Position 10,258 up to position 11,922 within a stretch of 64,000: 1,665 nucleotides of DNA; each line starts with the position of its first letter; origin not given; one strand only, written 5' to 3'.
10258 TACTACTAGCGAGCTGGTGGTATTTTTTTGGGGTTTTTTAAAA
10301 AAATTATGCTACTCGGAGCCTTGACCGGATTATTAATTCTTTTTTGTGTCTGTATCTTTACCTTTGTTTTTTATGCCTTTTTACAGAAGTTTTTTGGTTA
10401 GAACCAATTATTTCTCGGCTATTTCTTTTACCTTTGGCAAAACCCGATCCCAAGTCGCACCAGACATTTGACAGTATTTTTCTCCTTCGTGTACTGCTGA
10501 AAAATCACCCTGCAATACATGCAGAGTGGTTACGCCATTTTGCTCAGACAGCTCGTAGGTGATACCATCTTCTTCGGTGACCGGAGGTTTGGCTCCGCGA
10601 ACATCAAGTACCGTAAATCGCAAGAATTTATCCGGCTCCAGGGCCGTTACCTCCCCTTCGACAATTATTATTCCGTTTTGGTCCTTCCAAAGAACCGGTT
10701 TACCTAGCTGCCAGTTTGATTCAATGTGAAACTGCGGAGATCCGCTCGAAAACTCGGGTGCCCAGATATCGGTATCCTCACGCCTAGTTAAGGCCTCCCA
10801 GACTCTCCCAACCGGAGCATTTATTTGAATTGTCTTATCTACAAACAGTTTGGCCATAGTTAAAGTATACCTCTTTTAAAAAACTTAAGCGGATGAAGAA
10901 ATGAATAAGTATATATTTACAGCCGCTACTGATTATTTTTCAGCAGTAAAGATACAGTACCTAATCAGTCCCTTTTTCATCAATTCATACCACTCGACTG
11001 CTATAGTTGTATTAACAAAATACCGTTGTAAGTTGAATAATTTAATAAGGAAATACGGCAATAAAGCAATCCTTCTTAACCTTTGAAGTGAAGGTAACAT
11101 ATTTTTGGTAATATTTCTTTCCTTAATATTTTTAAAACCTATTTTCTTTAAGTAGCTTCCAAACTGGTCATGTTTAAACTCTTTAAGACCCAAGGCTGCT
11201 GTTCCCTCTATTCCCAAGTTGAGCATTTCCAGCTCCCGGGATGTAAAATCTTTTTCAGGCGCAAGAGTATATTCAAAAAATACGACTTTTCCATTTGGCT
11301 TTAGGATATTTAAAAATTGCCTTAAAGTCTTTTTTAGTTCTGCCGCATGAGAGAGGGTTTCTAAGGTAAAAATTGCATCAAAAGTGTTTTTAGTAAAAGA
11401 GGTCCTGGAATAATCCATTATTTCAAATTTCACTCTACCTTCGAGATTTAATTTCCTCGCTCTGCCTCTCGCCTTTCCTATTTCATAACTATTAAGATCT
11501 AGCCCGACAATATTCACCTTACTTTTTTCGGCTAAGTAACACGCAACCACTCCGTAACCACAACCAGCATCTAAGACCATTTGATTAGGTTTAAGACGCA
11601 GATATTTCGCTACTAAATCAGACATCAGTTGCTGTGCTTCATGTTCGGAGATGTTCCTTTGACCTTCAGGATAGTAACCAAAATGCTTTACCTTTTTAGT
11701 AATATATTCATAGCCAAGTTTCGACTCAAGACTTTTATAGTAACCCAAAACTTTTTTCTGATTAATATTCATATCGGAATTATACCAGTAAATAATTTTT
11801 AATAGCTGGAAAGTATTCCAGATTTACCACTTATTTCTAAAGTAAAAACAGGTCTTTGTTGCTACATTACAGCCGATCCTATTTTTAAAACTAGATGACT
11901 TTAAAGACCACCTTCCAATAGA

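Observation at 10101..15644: Higher-GC accessory segment bracketed by tRNA-Thr and tRNA-Gly carrying a radical-SAM / methyltransferase / small-membrane-protein set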

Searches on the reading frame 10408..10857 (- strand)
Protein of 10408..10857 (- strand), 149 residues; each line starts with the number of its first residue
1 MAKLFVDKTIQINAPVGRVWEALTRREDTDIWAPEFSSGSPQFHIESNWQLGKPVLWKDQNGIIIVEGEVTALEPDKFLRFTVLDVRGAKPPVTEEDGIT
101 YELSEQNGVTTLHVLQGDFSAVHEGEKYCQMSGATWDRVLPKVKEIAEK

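Call 4: search_protein_families(library=pfam, proteins=[window:10408-10857:-], max_evalue=0.1)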
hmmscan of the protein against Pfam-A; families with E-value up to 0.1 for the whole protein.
window:10408-10857:- (149 aa): 2 families
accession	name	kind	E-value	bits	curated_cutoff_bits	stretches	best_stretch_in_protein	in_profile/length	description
PF08327.17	AHSA1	-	2.1e-10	41.3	22.1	1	13-146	1-123/125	Activator of Hsp90 ATPase homolog 1-like protein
PF10604.15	Polyketide_cyc2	-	0.00032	21.4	27.4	1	6-120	4-109/142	Polyketide cyclase / dehydrase and lipid transport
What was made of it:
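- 10408..10857 (-): 149-aa SRPBCC / AHSA1-type small hydrophobic-ligand-binding protein. Pfam PF08327 at 41.3 bits, above the 22.1 cut-off (call 4).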

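Call 5: search_protein_families(library=ncbifam, proteins=[window:10408-10857:-], max_evalue=0.1)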
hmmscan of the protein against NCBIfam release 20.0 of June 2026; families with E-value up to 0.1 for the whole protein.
window:10408-10857:- (149 aa): 0 families

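Call 52: list_cluster_members(proteins=[window:10408-10857:-, window:10933-11772:-, window:11936-12283:-, window:12335-13909:+, window:13914-14192:-, window:14278-14892:-, window:15089-15538:-, window:15699-16430:+, window:8838-9668:+, window:5766-7499:-])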
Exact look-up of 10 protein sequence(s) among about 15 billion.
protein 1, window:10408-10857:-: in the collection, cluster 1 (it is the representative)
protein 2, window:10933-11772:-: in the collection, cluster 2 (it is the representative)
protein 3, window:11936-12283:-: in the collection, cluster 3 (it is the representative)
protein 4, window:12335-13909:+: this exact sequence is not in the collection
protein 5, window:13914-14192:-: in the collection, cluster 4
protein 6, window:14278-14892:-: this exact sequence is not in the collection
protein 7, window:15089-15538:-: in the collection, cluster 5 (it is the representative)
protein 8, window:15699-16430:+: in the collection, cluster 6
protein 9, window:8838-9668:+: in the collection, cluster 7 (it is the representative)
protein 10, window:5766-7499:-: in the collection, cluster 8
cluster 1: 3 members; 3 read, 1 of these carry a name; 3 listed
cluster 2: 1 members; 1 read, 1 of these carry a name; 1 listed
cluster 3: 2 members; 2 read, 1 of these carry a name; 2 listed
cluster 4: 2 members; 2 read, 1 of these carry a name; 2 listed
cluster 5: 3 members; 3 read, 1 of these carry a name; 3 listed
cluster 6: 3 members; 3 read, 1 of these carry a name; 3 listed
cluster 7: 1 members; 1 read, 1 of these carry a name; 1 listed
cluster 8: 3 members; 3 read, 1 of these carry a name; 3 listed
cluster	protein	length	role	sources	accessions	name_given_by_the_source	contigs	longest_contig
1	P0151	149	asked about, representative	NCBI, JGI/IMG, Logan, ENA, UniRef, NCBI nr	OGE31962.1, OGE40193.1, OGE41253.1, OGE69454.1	hypothetical protein A2631_02475 [Candidatus Daviesbacteria bacterium ... | Activator of Hsp90 ATPase homologue 1/2-like C-terminal domain-containing protein n=1 ... | MAG: hypothetical protein A2631_02475 [Candidatus Daviesbacteria bacterium ...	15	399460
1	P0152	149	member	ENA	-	-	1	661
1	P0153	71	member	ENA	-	-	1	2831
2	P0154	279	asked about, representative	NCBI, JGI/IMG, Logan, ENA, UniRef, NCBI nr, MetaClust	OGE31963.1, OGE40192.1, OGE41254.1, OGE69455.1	hypothetical protein A2631_02480 [Candidatus Daviesbacteria bacterium ... | Methyltransferase domain-containing protein n=1 Tax=Candidatus Daviesbacteria bacterium ... | MAG: hypothetical protein A2631_02480 [Candidatus Daviesbacteria bacterium ...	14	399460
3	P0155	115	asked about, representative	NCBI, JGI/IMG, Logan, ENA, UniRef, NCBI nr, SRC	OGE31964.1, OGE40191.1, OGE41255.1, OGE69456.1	hypothetical protein A2631_02485 [Candidatus Daviesbacteria bacterium ... | HXXEE domain-containing protein n=1 Tax=Candidatus Daviesbacteria bacterium ... | MAG: hypothetical protein A2631_02485 [Candidatus Daviesbacteria bacterium ...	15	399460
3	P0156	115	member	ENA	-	-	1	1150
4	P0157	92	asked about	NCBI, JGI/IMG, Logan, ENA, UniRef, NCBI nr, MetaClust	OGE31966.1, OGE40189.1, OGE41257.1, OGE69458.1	hypothetical protein A2631_02495 [Candidatus Daviesbacteria bacterium ... | Uncharacterized protein n=1 Tax=Candidatus Daviesbacteria bacterium ... | MAG: hypothetical protein A2631_02495 [Candidatus Daviesbacteria bacterium ...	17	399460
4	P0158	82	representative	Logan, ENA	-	-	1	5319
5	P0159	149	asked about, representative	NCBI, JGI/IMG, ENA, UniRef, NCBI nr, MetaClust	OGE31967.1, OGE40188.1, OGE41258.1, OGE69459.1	hypothetical protein A2631_02505 [Candidatus Daviesbacteria bacterium ... | Uncharacterized protein n=1 Tax=Candidatus Daviesbacteria bacterium ... | MAG: hypothetical protein A2631_02505 [Candidatus Daviesbacteria bacterium ...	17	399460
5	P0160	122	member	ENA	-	-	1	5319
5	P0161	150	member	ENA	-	-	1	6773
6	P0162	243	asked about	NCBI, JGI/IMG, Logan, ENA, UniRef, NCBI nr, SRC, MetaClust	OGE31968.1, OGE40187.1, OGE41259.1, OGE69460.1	hypothetical protein A2631_02515 [Candidatus Daviesbacteria bacterium ... | Bacterial Ig-like domain-containing protein n=1 Tax=Candidatus Daviesbacteria bacterium ... | MAG: hypothetical protein A2631_02515 [Candidatus Daviesbacteria bacterium ...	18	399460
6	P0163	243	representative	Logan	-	-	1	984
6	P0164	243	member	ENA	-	-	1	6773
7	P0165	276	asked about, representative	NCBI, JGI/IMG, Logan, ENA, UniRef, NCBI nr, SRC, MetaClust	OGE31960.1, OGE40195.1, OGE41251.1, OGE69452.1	hypothetical protein A2631_02460 [Candidatus Daviesbacteria bacterium ... | SGNH hydrolase-type esterase domain-containing protein n=1 Tax=Candidatus Daviesbacteria ... | MAG: hypothetical protein A2631_02460 [Candidatus Daviesbacteria bacterium ...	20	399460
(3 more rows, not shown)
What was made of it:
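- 10408..10857 (-): Public record A2631_02475 (call 52).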

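Call 55: find_encoding_contigs(protein=P0158, flank=10000)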
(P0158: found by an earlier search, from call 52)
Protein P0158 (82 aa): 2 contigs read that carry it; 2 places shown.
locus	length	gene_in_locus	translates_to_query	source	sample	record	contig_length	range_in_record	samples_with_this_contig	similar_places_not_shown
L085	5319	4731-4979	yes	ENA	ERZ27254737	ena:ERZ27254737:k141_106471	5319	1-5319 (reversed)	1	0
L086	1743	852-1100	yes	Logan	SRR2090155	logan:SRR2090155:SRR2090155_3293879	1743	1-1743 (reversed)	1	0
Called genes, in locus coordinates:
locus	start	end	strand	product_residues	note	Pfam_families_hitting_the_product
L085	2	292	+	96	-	?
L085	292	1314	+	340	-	PF00535:Glycos_transf_2, PF10111:Glyco_tranf_2_2 (weak), PF13641:Glyco_tranf_2_3, PF13632:Glyco_trans_2_3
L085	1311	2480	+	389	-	PF04932:Wzy_C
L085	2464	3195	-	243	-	PF09136:Glucodextran_B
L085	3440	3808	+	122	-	-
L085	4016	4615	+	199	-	PF04892:VanZ-LLP1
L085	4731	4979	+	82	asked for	-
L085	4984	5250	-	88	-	-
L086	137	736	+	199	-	PF04892:VanZ-LLP1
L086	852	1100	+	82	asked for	-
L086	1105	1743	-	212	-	?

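Call 73: search_protein_families(library=padloc, proteins=[window:10408-10857:-], max_evalue=0.01)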
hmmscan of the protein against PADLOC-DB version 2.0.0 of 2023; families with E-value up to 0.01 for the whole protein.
window:10408-10857:- (149 aa): 0 families

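Call 74: search_protein_families(library=phrogs, proteins=[window:10408-10857:-], max_evalue=0.01)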
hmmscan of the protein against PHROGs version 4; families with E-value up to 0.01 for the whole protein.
window:10408-10857:- (149 aa): 0 families

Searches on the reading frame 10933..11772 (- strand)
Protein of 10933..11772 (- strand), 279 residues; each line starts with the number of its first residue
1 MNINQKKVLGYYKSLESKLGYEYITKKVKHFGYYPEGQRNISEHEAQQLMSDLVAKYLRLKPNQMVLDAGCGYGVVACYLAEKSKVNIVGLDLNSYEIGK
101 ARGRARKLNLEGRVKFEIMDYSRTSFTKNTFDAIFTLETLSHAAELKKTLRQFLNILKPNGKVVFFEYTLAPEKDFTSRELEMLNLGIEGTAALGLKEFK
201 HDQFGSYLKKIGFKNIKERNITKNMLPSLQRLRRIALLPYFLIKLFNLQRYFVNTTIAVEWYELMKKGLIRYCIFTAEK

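Call 4: search_protein_families(library=pfam, proteins=[window:10933-11772:-], max_evalue=0.1)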
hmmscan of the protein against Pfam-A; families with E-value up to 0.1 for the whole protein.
window:10933-11772:- (279 aa): 22 families
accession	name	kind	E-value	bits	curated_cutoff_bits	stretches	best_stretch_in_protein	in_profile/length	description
PF13847.12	Methyltransf_31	-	2.6e-19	69.8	27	1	61-168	2-112/145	Methyltransferase domain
PF13649.12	Methyltransf_25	-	1.9e-18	67.4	27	1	66-161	1-97/97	Methyltransferase domain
PF08241.18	Methyltransf_11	-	1.9e-18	67.3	21.2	1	67-165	1-95/95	Methyltransferase domain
PF13489.12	Methyltransf_23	-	7e-17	62.1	27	1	43-217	2-163/164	Methyltransferase domain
PF08242.18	Methyltransf_12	-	1e-14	55.5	30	1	67-162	1-97/98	Methyltransferase domain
PF02353.26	CMAS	-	2.6e-14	53.7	27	1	43-179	43-178/273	Mycolic acid cyclopropane synthetase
PF01209.24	Ubie_methyltran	-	7.3e-08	32.5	20.1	1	49-169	34-155/233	ubiE/COQ5 methyltransferase family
PF05175.20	MTS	-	1.1e-07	32.2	23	1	51-136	20-104/170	Methyltransferase small domain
PF13679.12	Methyltransf_32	-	7e-07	29.8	27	1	48-130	11-101/143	Methyltransferase domain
PF01135.25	PCMT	-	5.2e-06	26.8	20.3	1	22-164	32-170/210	Protein-L-isoaspartate(D-aspartate) O-methyltransferase (PCMT)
PF07021.18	MetW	-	0.00022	21.4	21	1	60-157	11-102/193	Methionine biosynthesis protein MetW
PF20922.3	Anamorsin_N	-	0.00035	20.8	27.1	1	111-173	31-95/163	Anamorsin, N-terminal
PF08003.17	Methyltransf_9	-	0.00057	19.4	23.8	1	54-165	107-217/315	Protein of unknown function (DUF1698)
PF05401.17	NodS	-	0.002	18.5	24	1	43-165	25-144/201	Nodulation protein S (NodS)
PF12847.13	Methyltransf_18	-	0.0037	17.7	27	1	61-120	13-73/151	Methyltransferase domain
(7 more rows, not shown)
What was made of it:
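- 10933..11772 (-): 279-aa class-I SAM methyltransferase of the CMAS / sterol-C-MT / UbiE-like small-molecule type. Pfam Methyltransf_31/25/11 at 67-70 bits and CMAS at 53.7 bits (call 4).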

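Call 5: search_protein_families(library=ncbifam, proteins=[window:10933-11772:-], max_evalue=0.1)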
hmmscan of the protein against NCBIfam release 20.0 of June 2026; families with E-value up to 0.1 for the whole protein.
window:10933-11772:- (279 aa): 76 families (the best 25 are shown)
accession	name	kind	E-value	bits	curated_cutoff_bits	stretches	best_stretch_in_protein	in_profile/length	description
NF053839.1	CPFASynBruc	equivalog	1.5e-17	63.7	600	1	38-166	150-277/410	cyclopropane fatty acid synthase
NF040703.1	cyclopro_CfaB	exception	2.9e-16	59.3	650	1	29-165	128-263/393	C17 cyclopropane fatty acid synthase CfaB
NF045667.1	MTase_DVU1556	equivalog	2.2e-15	56.7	155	1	53-170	13-124/213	DVU_1556 family methyltransferase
NF043040.1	corrin_prot_MT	hypoth_equivalog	3.8e-15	55.9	180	1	36-167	17-149/216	corrinoid protein-associated methyltransferase CpaM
TIGR01983.1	UbiG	equivalog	1.3e-14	54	102.95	1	54-165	49-151/228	bifunctional 2-polyprenyl-6-hydroxyphenol methylase/3-demethylubiquinol 3-O-methyltransferase UbiG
NF008686.0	PRK11705.1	equivalog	5.5e-14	52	400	1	44-158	149-258/383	cyclopropane fatty acyl phospholipid synthase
NF041675.1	sarc_dimgly_tmase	equivalog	3.6e-13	50.1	550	1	11-168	15-172/278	sarcosine/dimethylglycine N-methyltransferase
TIGR01934.1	MenG_MenH_UbiE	subfamily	4.8e-12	45.7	158.35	1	54-169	31-145/223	ubiquinone/menaquinone biosynthesis methyltransferase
NF045882.1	PLipidMtase_Leg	equivalog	1.5e-11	44.4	390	1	44-173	26-150/207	phospholipid N-methyltransferase PmtA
TIGR02072.1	BioC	equivalog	1.8e-11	44.3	184.95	1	46-165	20-132/244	malonyl-ACP O-methyltransferase BioC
NF001244.0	PRK00216.1-5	equivalog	2.9e-11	43.1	216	1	55-170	41-158/236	bifunctional demethylmenaquinone methyltransferase/2-methoxy-6-polyprenyl-1,4-benzoquinol methylase UbiE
NF052510.1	methyltran_MpqE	exception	3.4e-11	43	335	1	55-171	39-157/234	methyl-plastoquinone biosynthesis methyltransferase MpqE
NF041536.1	ArsM_DUF2284_UU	exception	3.7e-11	42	575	1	61-216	75-225/459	arsenite methyltransferase/DUF2284 domain selenoprotein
TIGR02021.1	BchM-ChlM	equivalog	6.1e-11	42.2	158.9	1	63-222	55-207/218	magnesium protoporphyrin IX methyltransferase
NF047649.1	MTase_UXPK_star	exception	2e-10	40.2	460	1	59-169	74-185/283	methyltransferase/UXPK-star double selenoprotein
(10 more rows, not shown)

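Call 73: search_protein_families(library=padloc, proteins=[window:10933-11772:-], max_evalue=0.01)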
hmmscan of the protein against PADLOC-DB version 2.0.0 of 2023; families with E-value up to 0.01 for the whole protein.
window:10933-11772:- (279 aa): 1 family
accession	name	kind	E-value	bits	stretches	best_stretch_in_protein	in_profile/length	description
PDLC04134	mad2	-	1e-17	62.1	1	47-171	276-400/492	mads_2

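Call 74: search_protein_families(library=phrogs, proteins=[window:10933-11772:-], max_evalue=0.01)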
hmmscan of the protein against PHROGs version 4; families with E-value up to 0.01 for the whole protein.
window:10933-11772:- (279 aa): 7 families
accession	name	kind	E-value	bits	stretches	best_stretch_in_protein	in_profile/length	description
phrog_22502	-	other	8.6e-16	59.5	1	33-182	40-187/276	methyltransferase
phrog_4752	-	other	2.2e-12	47.8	1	45-172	36-165/241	tRNA methyltransferase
phrog_23522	-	unknown function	0.00016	22.3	1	51-165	39-152/273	-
phrog_11787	-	other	0.00058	19.9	1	48-122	296-368/458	DNA methyltransferase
phrog_954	-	other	0.00062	20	1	40-134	30-115/229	DNA methyltransferase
phrog_27380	-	other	0.00065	20.2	1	47-166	75-190/285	methyltransferase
phrog_19153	-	other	0.0074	17.1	0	22-97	6-82/180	tRNA methyltransferase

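Call 93: search_dna_similar(query=window:10933-11772:-, collection=plasmids, mode=protein, max_rows=12)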
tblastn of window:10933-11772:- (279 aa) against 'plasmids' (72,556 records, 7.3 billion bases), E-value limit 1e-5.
Records with a match: 320; places in all: 373; records where one place covers at least 80% of the query: 5.
Best place of each record, by identity: <60% 320.
By first word of the organism name: Ralstonia 101; Streptomyces 66; Sphingobium 12; Rhizobium 8; Mesorhizobium 8; Agrobacterium 6; Nostoc 5; Sinorhizobium 5; Azospirillum 4; Klebsiella 4; and 67 more.
By predicted mobility (MOB-suite, as given by PLSDB): non-mobilizable 163; mobilizable 122; conjugative 35.
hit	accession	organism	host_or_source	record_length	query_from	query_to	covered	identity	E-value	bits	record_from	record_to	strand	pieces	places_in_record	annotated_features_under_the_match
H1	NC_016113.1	Streptantibioticus cattleyicolor NRRL 8057 = DSM 46488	-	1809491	5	279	99%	30.8%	3e-35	141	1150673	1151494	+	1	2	none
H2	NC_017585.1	Streptantibioticus cattleyicolor NRRL 8057 = DSM 46488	-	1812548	5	279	99%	30.8%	3e-35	141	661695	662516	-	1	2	none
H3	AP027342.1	Sphingobium sp. TomTYG74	-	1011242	4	278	99%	22.8%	8e-8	61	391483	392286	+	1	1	delta(24)-sterol C-methyltransferase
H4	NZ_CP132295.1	Natronococcus sp. AD-5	cell culture,sediment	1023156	30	278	89%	23.9%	7e-18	91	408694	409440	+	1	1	record has no annotation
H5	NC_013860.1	Azospirillum sp. B510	-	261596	2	226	81%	26.3%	4e-9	65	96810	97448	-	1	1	class I SAM-dependent methyltransferase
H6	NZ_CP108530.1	Streptomyces sp. NBC_01224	-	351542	5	199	70%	29.9%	7e-21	99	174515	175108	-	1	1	methyltransferase domain-containing protein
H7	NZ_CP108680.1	Streptomyces sp. NBC_01216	-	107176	1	214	77%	27.2%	7e-20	96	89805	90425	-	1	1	methyltransferase domain-containing protein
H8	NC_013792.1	Alkalihalophilus pseudofirmus OF4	-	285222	64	279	77%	25.9%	3e-10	68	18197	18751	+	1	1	class I SAM-dependent methyltransferase | metalloregulator ArsR/SmtB family transcription factor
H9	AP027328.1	Sphingobium sp. TomTYG64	-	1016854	4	225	80%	25.0%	6e-9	64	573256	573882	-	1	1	delta(24)-sterol C-methyltransferase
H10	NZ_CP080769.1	Cupriavidus pinatubonensis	genomic assembly,soil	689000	23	233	76%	24.8%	3e-7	59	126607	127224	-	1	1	cyclopropane-fatty-acyl-phospholipid synthase family protein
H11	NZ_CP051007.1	Streptomyces griseofuscus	-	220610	30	199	61%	30.7%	2e-18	92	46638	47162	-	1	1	methyltransferase domain-containing protein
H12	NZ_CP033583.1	Streptomyces sp. ADI95-16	Antho dichotoma,pure culture,whole body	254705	30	226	71%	26.4%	7e-15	82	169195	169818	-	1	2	class I SAM-dependent methyltransferase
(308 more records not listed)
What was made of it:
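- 10933..11772 (-): The best plasmid hits are 23-31% identical and annotated as sterol C-MT, CFA-synthase family or generic MT (call 93).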

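Call 94: get_annotated_region(hit=H1, flank=4000)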
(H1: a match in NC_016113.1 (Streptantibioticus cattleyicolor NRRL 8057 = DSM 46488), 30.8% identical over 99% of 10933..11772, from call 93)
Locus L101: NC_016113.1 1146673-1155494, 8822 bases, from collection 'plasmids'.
description: Streptantibioticus cattleyicolor NRRL 8057 = DSM 46488 plasmid pSCAT, complete sequence
organism: Streptantibioticus cattleyicolor NRRL 8057 = DSM 46488 (NCBI taxid 1003195)
taxonomy: Bacteria; Actinomycetota; Actinomycetes; Kitasatosporales; Streptomycetaceae; Streptantibioticus; Streptantibioticus cattleyicolor; Streptantibioticus cattleyicolor NRRL 8057 = DSM 46488
host: -; source: -; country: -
typing (MOB-suite, as given by PLSDB): mobilizable; relaxase MOBP
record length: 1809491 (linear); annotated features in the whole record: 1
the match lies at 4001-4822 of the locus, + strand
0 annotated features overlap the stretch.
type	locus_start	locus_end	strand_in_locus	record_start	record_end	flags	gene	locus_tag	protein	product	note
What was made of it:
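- Tried and rejected: The best hit lies in an unannotated record (calls 93, 94).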
